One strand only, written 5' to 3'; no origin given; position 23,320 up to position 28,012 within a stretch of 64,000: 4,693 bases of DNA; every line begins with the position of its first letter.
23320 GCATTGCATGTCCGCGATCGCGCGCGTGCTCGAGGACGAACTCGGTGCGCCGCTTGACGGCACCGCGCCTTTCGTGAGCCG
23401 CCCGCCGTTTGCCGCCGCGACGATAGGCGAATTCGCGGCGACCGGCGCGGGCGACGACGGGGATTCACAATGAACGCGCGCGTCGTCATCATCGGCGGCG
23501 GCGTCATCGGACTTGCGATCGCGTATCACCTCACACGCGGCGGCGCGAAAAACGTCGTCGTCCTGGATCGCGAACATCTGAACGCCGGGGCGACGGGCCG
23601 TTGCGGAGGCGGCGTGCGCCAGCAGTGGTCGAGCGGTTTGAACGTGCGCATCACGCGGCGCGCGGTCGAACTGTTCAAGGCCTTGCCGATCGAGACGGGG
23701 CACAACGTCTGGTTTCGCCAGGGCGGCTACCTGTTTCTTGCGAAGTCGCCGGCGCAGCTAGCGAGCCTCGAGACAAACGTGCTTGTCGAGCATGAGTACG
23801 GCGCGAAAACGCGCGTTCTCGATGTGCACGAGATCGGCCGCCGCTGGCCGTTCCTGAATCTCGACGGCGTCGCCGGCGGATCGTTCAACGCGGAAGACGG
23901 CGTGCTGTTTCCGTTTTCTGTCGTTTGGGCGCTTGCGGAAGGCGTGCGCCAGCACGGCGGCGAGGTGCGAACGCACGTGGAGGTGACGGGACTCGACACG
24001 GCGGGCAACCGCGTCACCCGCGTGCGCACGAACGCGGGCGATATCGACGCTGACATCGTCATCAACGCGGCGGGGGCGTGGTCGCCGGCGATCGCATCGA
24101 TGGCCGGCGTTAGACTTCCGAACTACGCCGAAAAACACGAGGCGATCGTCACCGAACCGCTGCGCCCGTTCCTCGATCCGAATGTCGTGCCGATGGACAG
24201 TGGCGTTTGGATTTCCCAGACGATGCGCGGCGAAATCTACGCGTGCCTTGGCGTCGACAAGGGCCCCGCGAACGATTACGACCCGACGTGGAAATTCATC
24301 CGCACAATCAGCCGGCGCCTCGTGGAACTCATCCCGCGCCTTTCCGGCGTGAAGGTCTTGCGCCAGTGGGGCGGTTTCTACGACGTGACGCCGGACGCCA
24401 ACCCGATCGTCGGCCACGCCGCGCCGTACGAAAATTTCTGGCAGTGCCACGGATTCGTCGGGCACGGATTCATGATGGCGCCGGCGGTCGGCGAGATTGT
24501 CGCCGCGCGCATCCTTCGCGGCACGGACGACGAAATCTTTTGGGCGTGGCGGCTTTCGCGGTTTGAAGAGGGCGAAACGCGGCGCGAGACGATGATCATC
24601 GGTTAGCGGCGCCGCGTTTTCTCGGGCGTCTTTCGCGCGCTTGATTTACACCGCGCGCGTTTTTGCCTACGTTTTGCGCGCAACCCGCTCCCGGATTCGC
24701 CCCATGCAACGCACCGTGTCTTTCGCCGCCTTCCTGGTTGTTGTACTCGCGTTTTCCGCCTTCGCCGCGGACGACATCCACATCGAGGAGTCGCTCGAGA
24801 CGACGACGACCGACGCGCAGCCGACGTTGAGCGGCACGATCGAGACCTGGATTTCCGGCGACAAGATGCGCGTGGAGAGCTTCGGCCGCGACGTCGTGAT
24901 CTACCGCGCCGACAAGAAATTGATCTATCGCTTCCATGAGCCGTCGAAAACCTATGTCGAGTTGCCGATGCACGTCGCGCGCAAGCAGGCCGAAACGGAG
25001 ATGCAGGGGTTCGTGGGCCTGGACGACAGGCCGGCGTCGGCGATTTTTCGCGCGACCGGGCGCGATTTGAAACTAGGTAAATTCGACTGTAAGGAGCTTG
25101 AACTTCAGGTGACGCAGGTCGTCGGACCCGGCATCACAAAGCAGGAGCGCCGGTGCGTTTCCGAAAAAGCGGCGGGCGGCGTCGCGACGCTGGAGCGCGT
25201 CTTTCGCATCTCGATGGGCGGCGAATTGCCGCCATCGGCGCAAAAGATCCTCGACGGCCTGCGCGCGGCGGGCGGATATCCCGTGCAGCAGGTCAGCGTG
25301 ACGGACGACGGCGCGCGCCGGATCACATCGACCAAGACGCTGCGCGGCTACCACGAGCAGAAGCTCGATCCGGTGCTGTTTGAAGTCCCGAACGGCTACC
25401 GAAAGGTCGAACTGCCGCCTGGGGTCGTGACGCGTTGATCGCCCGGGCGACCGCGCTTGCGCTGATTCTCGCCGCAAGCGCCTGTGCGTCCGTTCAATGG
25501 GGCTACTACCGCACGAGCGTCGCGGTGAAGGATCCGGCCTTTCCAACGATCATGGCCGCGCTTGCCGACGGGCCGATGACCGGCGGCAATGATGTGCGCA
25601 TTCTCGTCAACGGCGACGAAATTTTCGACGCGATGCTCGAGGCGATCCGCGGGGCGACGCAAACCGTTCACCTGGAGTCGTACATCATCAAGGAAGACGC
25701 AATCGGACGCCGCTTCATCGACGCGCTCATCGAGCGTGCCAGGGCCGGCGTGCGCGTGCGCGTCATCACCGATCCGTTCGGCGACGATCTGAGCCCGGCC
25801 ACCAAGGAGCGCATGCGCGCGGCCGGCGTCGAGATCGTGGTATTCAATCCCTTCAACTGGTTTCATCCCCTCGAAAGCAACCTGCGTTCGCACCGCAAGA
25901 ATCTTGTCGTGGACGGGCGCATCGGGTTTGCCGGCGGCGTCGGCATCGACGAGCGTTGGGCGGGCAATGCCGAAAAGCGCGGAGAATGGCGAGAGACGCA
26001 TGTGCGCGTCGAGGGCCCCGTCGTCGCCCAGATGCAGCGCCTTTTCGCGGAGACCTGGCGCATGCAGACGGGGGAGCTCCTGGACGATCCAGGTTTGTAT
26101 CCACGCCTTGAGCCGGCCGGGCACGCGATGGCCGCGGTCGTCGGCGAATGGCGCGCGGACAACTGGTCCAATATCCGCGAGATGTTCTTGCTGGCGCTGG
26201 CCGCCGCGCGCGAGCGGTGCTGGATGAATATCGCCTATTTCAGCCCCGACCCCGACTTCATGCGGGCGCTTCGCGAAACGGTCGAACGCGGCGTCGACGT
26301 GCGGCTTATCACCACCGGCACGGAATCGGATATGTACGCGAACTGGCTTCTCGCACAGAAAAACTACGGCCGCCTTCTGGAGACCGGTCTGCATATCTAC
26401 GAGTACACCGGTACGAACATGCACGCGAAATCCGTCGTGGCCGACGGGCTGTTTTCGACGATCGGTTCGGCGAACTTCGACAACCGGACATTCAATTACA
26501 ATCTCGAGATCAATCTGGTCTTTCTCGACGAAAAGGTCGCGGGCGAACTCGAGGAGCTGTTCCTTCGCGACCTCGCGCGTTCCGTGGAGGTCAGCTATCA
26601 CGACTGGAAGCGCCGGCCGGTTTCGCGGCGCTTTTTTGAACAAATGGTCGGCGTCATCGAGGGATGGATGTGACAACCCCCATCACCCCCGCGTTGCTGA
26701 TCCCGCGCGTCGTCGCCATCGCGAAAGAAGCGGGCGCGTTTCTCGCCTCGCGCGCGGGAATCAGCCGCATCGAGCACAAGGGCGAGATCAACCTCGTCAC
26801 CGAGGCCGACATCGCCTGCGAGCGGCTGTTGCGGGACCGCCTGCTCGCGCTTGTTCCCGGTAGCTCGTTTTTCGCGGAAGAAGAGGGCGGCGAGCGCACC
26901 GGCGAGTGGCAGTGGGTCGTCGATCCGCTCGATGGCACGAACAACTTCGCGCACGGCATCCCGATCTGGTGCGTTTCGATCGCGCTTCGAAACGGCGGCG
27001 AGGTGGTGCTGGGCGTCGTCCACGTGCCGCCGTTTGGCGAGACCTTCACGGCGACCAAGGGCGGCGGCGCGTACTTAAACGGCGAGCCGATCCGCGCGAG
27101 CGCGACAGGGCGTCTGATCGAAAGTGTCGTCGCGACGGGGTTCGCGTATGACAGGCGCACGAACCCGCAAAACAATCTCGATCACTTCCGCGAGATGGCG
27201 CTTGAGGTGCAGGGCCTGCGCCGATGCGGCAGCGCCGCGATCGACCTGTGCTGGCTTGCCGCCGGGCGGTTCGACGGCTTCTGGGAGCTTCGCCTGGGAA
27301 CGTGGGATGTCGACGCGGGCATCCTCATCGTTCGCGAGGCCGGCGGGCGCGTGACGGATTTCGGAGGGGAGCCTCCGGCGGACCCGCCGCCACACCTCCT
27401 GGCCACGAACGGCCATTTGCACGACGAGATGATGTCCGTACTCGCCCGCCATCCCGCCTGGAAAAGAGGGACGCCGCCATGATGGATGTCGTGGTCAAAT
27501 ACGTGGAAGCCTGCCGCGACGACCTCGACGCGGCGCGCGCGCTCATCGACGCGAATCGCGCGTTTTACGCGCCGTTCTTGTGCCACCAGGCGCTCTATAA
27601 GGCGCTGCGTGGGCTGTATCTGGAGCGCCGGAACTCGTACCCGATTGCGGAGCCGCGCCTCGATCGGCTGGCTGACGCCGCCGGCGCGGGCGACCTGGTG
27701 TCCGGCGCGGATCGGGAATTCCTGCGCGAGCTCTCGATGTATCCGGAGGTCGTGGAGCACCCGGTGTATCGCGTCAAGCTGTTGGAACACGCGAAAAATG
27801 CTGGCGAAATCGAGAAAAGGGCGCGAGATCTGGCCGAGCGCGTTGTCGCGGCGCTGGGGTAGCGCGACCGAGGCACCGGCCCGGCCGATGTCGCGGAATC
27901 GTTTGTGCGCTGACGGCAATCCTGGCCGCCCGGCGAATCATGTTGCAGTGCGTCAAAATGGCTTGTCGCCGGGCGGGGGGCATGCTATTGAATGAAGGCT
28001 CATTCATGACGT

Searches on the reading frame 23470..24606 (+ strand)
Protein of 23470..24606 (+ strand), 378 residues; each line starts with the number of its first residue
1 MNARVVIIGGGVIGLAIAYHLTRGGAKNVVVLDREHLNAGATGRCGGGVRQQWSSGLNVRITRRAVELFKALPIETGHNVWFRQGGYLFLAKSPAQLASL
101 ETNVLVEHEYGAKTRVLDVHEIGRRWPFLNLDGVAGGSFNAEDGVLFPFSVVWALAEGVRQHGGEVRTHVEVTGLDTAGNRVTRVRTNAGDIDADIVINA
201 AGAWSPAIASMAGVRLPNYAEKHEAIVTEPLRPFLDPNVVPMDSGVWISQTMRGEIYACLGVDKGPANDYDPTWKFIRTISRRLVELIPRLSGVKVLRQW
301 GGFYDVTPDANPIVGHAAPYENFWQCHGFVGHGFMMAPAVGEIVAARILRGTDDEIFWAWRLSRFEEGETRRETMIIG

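Call 54: search_protein_families(library=pfam, proteins=[window:23470-24606:+], max_evalue=0.00001)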
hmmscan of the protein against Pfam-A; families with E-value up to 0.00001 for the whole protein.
window:23470-24606:+ (378 aa): 3 families
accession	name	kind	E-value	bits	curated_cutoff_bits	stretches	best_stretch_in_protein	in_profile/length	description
PF01266.30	DAO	-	9e-75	252.8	27.9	1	4-347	1-353/353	FAD dependent oxidoreductase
PF13738.12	Pyr_redox_3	-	4.2e-07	29.9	30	0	6-37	1-32/305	Pyridine nucleotide-disulphide oxidoreductase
PF07992.20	Pyr_redox_2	-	1.6e-06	28.2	26.1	0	3-35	143-175/291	Pyridine nucleotide-disulphide oxidoreductase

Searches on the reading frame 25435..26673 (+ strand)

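Call 54: search_protein_families(library=pfam, proteins=[window:25435-26673:+], max_evalue=0.00001)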
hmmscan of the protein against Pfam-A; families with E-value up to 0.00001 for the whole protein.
window:25435-26673:+ (412 aa): 2 families
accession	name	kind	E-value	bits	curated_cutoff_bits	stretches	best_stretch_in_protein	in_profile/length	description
PF13091.12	PLDc_2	-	5.7e-43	146.4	27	2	254-379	4-131/132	PLD-like domain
PF00614.28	PLDc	-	1.2e-08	35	21.9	0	328-351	4-27/28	Phospholipase D Active site motif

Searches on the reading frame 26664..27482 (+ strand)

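Call 54: search_protein_families(library=pfam, proteins=[window:26664-27482:+], max_evalue=0.00001)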
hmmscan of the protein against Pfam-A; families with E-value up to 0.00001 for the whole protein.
window:26664-27482:+ (272 aa): 1 family
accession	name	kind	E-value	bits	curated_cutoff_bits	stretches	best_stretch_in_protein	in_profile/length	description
PF00459.30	Inositol_P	-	8.9e-63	212.7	27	1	17-258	10-264/271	Inositol monophosphatase family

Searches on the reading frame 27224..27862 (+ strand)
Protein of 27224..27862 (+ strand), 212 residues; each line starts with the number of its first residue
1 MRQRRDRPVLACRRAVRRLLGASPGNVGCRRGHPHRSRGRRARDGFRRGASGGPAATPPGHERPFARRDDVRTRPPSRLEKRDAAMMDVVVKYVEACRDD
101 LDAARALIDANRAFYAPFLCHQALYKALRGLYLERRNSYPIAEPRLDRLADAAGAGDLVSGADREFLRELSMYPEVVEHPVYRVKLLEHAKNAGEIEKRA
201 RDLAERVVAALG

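Call 21: search_protein_families(library=pfam, proteins=[window:27224-27862:+], max_evalue=0.001)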
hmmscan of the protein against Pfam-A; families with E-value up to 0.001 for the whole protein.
window:27224-27862:+ (212 aa): 1 family
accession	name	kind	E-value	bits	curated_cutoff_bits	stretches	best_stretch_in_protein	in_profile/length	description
PF05168.19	HEPN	-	6.1e-07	30.1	22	1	94-203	5-110/117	HEPN domain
